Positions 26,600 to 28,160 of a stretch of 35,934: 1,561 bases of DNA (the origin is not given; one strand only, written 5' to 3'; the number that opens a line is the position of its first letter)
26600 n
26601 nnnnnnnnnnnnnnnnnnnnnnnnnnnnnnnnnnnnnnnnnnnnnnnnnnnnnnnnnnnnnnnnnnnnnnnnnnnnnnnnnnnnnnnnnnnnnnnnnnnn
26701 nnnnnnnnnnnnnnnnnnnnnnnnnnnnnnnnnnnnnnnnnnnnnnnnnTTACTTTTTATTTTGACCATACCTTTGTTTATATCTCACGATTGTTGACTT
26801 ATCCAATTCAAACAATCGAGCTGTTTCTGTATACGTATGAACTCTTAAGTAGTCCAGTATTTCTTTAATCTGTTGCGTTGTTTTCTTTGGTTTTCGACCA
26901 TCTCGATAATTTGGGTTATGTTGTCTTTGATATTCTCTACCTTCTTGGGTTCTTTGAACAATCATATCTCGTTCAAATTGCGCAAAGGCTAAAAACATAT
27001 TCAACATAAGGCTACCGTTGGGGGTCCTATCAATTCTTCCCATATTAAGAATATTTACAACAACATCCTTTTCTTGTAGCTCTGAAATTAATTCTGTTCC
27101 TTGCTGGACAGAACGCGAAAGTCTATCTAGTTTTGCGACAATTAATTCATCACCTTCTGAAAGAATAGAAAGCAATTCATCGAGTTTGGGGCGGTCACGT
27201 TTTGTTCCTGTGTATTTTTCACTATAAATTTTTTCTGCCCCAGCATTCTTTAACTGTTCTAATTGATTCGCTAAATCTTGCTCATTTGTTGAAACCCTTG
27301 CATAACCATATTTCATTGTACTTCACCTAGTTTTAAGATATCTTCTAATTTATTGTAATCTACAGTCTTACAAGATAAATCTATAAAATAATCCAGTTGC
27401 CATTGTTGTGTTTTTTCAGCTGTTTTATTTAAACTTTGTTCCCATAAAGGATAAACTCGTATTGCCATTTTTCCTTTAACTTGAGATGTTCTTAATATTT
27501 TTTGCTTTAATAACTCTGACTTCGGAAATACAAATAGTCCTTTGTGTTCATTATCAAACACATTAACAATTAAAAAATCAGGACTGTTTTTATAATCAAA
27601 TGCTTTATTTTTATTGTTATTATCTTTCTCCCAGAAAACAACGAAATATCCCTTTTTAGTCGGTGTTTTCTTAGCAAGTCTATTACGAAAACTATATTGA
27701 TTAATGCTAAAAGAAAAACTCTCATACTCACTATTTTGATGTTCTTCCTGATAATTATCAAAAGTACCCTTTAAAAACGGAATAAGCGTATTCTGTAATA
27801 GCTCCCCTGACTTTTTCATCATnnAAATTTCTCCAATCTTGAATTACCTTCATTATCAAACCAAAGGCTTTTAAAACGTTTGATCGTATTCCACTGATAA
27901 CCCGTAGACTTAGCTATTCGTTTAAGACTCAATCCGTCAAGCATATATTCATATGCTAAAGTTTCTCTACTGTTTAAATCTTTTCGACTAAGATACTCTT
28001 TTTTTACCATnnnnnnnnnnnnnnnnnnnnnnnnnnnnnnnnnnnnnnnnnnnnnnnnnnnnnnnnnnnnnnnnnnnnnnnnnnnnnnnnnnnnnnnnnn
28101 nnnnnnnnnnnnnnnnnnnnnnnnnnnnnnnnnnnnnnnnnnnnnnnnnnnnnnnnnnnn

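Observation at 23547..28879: Tn3-family transposon caught inside an IS6 transposase gene, with perfect 38-bp IRs and a 5-bp AACAT target duplication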

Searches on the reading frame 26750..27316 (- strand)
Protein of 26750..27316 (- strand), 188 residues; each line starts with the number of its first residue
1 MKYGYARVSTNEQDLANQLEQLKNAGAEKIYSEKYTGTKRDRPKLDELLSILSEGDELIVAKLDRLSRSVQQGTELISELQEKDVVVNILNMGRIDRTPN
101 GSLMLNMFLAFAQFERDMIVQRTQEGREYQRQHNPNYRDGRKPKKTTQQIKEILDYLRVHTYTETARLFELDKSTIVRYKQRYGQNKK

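Call 6: search_protein_families(library=pfam, proteins=[window:26750-27316:-], max_evalue=0.01)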
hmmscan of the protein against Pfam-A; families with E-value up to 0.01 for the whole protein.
window:26750-27316:- (188 aa): 2 families
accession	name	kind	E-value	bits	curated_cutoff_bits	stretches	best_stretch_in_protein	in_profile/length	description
PF00239.26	Resolvase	-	6.1e-40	137.1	23.3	1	3-132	2-141/145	Resolvase, N terminal domain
PF13518.12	HTH_28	-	0.0031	18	25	1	153-185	6-38/52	Helix-turn-helix domain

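Call 58: search_solved_structures(query=window:26750-27316:-)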
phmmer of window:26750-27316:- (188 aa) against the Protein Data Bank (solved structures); distinct sequences matched with E-value up to 0.001: 16.
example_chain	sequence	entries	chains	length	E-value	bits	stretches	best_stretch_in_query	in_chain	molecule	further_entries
4m6f_A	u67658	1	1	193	1.6e-23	86.5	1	2-150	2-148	DNA-invertase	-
3uj3_X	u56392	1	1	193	6e-23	84.6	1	2-150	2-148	DNA-invertase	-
5cy1_A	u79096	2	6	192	9e-21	77.5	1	3-142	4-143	Transposon Tn3 resolvase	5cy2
1zr2_A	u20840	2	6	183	1.1e-20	77.2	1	3-131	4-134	Transposon gamma-delta resolvase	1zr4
2gm5_A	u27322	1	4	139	1.4e-20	76.8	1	3-134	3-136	Transposon gamma-delta resolvase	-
2gm4_A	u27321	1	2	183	2.4e-20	76.1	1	3-131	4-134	Transposon gamma-delta resolvase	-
1gdt_A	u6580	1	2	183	2.9e-20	75.8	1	3-131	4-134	PROTEIN (GAMMA DELTA RESOLVASE)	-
1gdr_A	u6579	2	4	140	3e-20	75.8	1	3-129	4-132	GAMMA DELTA-RESOLVASE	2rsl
5c35_A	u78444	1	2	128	2.8e-16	62.9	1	3-109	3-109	Recombinase Sin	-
5c32_B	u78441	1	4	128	5.6e-16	61.9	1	3-109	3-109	Putative transposon Tn552 DNA-invertase bin3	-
5c34_B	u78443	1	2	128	7.5e-16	61.5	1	3-109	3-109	Putative transposon Tn552 DNA-invertase bin3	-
5c31_A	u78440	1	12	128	1.1e-15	60.9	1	3-109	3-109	Sin, putative plasmid resolvase dimer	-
3pkz_A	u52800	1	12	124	1.5e-15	60.5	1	3-108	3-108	Recombinase Sin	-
2r0q_C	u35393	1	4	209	2.9e-15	59.6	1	3-123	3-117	Putative transposon Tn552 DNA-invertase bin3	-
1ght_A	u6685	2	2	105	6.1e-14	55.3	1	3-93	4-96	TRANSPOSON GAMMA-DELTA RESOLVASE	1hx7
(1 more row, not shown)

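Call 63: search_protein_families(library=ncbifam, proteins=[window:26750-27316:-], max_evalue=0.01)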
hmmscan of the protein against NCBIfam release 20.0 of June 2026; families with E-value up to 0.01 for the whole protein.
window:26750-27316:- (188 aa): 5 families
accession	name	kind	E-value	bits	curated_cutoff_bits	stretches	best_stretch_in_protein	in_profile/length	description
NF041201.1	recomb_XisF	equivalog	9e-32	110.6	375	1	2-135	1-141/465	fdxN element excision recombinase XisF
NF009949.0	PRK13413.1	equivalog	5.3e-16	58.9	272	1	1-184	1-197/203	master DNA invertase Mpi family serine-type recombinase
NF047343.1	SCCmet_CcrB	equivalog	7.9e-09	34.7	900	1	5-142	12-161/542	cassette chromosome recombinase CcrB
NF033518.0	transpos_IS607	equivalog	3.9e-07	29.8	110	1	4-86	58-150/187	IS607 family transposase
NF047347.1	SCCmet_CcrC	equivalog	0.00015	20.4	900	1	30-121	45-140/558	cassette chromosome recombinase CcrC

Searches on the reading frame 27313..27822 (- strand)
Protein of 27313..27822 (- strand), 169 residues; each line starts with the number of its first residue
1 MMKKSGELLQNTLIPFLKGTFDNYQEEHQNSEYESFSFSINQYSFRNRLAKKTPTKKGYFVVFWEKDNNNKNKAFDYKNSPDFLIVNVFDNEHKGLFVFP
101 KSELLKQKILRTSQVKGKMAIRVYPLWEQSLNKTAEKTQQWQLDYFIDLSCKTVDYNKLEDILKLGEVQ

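Call 6: search_protein_families(library=pfam, proteins=[window:27313-27822:-], max_evalue=0.01)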
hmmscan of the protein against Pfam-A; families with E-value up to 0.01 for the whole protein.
window:27313-27822:- (169 aa): 1 family
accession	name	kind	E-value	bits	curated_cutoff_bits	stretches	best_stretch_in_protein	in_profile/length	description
PF08877.16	MepB-like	-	3.2e-48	163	27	1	27-148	1-122/122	MepB-like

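Call 59: search_solved_structures(query=window:27313-27822:-, max_evalue=0.1)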
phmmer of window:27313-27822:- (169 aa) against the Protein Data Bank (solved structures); distinct sequences matched with E-value up to 0.1: 1.
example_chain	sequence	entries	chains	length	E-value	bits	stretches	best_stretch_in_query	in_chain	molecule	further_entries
4lqe_A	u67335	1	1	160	3.2e-36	127.9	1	23-153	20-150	MepB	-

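Call 63: search_protein_families(library=ncbifam, proteins=[window:27313-27822:-], max_evalue=0.01)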
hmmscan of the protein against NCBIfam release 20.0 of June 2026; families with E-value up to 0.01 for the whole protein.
window:27313-27822:- (169 aa): 0 families

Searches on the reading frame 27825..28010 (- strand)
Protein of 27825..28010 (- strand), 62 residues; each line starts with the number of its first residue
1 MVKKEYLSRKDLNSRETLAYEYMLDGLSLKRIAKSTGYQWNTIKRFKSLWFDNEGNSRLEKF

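Call 86: search_protein_families(library=pfam, proteins=[window:27825-28010:-], max_evalue=1)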
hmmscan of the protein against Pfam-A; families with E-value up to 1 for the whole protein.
window:27825-28010:- (62 aa): 3 families
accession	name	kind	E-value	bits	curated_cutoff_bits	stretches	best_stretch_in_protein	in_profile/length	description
PF13384.12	HTH_23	-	0.1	12.9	24.6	1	24-50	15-41/50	Homeodomain-like domain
PF08822.17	DUF1804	-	0.12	12.7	29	1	14-48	7-41/164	Protein of unknown function (DUF1804)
PF13936.12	HTH_38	-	0.12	12.6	27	1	24-45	18-39/44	Helix-turn-helix domain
